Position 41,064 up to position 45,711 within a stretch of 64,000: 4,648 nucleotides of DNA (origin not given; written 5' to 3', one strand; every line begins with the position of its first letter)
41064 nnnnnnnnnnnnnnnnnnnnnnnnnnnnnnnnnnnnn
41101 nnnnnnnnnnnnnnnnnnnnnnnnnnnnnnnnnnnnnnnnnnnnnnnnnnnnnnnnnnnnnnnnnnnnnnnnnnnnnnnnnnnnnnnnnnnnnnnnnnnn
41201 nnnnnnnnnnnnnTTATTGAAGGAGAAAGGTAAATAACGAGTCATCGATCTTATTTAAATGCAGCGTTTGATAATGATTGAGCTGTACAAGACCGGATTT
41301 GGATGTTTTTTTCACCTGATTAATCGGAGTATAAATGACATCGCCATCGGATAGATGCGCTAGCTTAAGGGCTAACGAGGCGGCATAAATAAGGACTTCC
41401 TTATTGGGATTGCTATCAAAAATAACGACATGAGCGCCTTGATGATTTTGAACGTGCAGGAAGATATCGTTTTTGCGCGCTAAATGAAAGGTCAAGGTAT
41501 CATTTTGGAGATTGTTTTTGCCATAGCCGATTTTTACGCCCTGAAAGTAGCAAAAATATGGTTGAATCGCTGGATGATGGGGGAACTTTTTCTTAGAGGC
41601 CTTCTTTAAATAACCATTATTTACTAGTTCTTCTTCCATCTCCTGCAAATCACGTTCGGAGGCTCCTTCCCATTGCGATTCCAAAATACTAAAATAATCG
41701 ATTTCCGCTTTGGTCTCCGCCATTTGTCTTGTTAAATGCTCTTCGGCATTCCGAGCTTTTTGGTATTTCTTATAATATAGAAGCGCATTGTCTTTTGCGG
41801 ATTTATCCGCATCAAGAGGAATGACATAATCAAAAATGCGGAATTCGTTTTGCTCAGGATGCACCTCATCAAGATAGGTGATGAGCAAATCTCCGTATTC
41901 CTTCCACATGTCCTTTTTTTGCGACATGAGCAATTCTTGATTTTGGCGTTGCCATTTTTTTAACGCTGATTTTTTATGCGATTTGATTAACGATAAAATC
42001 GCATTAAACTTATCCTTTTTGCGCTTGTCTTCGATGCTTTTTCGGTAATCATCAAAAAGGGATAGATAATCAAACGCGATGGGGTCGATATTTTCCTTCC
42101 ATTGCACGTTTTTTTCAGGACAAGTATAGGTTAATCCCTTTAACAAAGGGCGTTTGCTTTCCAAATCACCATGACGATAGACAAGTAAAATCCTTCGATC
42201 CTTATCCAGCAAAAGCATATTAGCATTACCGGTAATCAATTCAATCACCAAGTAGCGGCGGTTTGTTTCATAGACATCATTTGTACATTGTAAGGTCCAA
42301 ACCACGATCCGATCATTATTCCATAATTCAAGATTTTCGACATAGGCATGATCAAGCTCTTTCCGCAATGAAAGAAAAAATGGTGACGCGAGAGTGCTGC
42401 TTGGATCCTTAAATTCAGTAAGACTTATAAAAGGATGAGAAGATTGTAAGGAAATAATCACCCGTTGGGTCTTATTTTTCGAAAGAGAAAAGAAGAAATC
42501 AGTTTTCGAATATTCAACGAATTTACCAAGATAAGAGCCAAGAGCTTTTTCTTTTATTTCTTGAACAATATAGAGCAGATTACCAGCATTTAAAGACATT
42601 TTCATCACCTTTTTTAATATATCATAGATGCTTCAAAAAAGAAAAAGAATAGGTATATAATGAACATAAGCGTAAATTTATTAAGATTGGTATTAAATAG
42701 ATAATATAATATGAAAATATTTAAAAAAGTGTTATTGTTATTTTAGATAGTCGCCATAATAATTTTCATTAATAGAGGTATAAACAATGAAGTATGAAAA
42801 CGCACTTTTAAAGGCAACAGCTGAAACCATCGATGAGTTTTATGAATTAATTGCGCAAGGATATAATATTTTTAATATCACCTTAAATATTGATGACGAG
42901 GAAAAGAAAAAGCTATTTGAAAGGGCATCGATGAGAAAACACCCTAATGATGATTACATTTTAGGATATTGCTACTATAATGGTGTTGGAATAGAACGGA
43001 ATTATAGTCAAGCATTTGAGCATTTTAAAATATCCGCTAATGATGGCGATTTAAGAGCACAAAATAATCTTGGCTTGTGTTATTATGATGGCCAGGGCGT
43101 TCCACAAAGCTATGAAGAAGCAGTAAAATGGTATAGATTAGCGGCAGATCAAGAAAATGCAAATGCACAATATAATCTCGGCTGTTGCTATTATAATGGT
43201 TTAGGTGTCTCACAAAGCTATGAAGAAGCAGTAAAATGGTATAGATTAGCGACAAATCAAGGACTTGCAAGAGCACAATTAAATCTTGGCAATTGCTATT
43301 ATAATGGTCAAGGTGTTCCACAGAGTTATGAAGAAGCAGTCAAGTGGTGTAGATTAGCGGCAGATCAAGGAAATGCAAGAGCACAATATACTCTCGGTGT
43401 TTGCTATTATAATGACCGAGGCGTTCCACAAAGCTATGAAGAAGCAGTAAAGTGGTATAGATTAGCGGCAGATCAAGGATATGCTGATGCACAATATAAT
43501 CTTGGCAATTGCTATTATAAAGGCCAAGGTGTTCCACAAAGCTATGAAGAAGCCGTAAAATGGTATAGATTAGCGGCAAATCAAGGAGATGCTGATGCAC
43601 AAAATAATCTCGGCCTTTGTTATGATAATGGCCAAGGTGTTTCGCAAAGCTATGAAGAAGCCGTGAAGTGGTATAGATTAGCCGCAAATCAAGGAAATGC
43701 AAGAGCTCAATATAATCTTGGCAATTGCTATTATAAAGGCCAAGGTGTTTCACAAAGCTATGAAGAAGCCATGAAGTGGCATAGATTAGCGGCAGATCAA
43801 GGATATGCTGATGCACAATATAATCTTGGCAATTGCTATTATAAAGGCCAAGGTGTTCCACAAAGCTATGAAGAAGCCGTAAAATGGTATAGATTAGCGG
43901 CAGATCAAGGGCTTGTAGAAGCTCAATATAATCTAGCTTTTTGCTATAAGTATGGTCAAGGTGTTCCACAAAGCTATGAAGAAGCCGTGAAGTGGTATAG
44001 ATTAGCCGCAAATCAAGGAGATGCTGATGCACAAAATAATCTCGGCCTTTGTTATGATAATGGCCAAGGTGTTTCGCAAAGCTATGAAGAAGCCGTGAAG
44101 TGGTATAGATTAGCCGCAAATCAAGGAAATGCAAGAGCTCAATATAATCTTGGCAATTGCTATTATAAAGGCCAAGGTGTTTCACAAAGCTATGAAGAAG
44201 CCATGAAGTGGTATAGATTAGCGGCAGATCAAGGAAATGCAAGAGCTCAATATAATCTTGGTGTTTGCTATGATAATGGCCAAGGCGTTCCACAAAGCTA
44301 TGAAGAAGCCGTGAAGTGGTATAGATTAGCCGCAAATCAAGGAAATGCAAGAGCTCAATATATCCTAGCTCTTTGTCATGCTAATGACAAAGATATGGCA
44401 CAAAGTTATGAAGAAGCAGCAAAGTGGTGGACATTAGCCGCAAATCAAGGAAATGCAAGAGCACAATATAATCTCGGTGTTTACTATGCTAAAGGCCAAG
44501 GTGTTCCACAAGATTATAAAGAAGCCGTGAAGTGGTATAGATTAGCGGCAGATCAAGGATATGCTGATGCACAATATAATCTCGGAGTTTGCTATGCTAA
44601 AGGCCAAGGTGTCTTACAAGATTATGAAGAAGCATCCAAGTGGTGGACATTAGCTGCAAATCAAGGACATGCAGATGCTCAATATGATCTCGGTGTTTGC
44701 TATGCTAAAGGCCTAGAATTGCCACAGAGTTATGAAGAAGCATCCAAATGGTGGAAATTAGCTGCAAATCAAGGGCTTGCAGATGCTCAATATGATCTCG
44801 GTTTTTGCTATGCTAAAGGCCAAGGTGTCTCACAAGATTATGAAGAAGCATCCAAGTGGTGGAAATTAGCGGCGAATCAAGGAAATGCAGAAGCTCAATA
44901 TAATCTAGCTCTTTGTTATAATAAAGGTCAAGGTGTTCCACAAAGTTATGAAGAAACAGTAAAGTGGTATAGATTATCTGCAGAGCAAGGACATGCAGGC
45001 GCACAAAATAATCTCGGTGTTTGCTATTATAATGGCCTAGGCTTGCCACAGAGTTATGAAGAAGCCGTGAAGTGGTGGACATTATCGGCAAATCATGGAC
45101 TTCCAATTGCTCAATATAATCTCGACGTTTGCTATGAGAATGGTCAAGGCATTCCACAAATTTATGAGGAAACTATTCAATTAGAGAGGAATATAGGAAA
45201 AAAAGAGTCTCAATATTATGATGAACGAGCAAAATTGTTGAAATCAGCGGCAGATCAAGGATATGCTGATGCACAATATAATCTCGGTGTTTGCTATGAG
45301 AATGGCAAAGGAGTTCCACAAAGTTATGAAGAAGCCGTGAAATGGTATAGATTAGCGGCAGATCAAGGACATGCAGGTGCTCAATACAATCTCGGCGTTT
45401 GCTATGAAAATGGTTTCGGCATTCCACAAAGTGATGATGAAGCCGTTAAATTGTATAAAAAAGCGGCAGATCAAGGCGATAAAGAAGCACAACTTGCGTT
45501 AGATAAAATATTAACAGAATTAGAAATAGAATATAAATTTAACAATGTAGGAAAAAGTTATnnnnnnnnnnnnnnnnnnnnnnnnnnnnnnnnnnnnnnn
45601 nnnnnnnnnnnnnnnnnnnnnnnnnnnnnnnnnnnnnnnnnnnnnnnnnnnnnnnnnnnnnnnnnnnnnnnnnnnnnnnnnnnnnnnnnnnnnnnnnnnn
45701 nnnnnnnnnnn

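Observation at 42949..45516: Nucleotide-level homogenised 108-bp tandem repeats with duplicated multi-repeat blocks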

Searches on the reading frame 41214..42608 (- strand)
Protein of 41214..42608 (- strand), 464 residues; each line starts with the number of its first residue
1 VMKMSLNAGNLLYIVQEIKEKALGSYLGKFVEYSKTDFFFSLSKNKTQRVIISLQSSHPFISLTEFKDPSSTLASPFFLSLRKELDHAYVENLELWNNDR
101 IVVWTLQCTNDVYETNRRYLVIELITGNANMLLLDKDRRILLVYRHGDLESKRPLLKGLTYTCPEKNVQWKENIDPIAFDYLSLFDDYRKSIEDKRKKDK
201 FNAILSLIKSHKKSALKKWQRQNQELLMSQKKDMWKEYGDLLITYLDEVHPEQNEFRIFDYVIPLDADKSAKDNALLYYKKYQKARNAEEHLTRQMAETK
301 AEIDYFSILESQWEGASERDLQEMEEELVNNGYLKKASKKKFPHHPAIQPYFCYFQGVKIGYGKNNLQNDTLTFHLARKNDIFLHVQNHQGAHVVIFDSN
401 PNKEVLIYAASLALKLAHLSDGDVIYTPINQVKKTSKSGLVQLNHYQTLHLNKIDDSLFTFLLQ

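Call 16: search_protein_families(library=pfam, proteins=[window:41214-42608:-], max_evalue=0.001)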
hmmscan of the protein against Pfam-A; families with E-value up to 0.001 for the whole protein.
window:41214-42608:- (464 aa): 3 families
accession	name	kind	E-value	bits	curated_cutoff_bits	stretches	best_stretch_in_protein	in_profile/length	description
PF05833.16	NFACT_N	-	1.4e-50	172.9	31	2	188-341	289-450/456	NFACT N-terminal and middle domains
PF05670.18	NFACT-R_1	-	6.5e-09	36.8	29.8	1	352-439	5-100/112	NFACT protein RNA binding domain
PF18297.6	NFACT-R_2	-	0.00095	19.7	26.9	0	357-430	9-80/104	NFACT protein RNA binding domain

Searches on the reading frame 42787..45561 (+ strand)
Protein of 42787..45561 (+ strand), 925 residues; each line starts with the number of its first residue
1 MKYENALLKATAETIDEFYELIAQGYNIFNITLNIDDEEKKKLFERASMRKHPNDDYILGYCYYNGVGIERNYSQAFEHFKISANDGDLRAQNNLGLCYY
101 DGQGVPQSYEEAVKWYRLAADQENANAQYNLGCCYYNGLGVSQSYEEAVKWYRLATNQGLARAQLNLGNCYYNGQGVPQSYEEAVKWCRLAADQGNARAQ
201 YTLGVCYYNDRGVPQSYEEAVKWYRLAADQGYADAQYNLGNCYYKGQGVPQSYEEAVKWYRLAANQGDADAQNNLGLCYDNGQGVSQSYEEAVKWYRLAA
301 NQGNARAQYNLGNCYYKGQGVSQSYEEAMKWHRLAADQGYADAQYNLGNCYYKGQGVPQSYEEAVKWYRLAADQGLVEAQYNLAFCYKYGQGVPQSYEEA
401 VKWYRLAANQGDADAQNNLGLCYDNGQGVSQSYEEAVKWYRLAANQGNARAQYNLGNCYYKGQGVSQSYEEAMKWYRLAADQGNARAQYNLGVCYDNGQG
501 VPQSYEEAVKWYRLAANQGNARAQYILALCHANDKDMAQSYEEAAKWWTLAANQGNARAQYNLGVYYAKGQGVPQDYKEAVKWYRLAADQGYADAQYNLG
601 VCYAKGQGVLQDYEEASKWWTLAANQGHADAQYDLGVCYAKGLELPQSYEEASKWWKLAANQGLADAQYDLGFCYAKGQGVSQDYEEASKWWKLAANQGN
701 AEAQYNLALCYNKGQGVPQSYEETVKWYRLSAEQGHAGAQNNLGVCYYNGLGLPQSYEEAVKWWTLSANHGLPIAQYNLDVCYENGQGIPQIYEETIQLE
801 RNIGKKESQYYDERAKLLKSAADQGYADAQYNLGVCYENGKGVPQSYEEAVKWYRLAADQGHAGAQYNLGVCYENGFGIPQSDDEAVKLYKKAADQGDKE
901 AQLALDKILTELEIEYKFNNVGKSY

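Call 78: predict_structure(protein=window:42787-45561:+)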
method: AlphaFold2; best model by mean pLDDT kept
length: 925 residues; sequences in the alignment: 1
mean_pLDDT: 38.4   pTM: 0.28
mean pLDDT of the five models: 38.4, 33.6, 32.2, 31.9, 30.8
residues with pLDDT >= 90: 0; 70-90: 0; 50-70: 3; < 50: 922
segments of 3 or more residues with pLDDT < 50: 1-15, 21-925
pLDDT, mean of each block of 10 residues (from residue 1): 33 47 39 43 37 29 28 33 32 31 34 37 38 32 36 39 35 36 39 39 35 38 40 39 35 40 41 40 41 41 41 40 41 40 39 36 39 39 34 38 40 40 40 41 40 38 40 42 41 38 39 41 40 40 42 43 38 39 42 41 35 41 41 37 37 40 41 34 40 43 40 39 39 39 39 40 40 40 39 33 35 35 39 41 43 41 37 39 43 40 38 31 26
secondary structure, 60 per line:
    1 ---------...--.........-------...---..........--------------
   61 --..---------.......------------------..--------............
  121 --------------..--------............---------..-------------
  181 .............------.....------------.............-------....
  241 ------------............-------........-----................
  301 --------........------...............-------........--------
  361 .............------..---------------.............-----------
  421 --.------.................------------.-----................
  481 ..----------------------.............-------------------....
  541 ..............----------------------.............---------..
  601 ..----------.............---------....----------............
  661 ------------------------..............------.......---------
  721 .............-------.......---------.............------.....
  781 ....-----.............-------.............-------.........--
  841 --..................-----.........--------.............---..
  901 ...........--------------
elements in order (helices of 4 or more, strands of 3 or more residues): E10-12 H15-23 E31-33 H37-46 H74-80 H109-120 H145-156 H181-193 E200-204 H217-229 E237-240 H253-264 E272-279 H285-300 E309-316 H323-337 E345-352 H361-373 H397-409 H430-446 H465-482 H505-517 H537-554 H577-589 E599-602 H613-625 E635-638 H649-660 H685-698 E705-711 H721-733 E741-747 H757-769 E776-784 H790-802 H810-822 E830-838 H843-860 E866-874 H883-895 H899-911

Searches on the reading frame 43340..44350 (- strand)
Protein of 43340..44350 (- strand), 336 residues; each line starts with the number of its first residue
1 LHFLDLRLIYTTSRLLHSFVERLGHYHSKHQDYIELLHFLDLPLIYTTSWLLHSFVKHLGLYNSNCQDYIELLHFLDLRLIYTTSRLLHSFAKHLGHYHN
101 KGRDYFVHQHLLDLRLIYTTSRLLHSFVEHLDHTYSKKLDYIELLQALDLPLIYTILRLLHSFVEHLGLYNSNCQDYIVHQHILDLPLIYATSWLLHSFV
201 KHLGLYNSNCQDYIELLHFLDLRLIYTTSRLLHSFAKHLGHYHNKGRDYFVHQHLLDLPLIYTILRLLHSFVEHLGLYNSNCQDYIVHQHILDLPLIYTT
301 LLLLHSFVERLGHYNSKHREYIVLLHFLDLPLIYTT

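Call 68: search_protein_families(library=pfam, proteins=[window:43340-44350:-], max_evalue=0.01)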
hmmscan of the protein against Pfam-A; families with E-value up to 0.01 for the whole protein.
window:43340-44350:- (336 aa): 1 family
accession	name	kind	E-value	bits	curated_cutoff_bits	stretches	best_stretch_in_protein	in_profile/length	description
PF00886.24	Ribosomal_S16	-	0.00018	21.8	27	0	306-318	24-36/62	Ribosomal protein S16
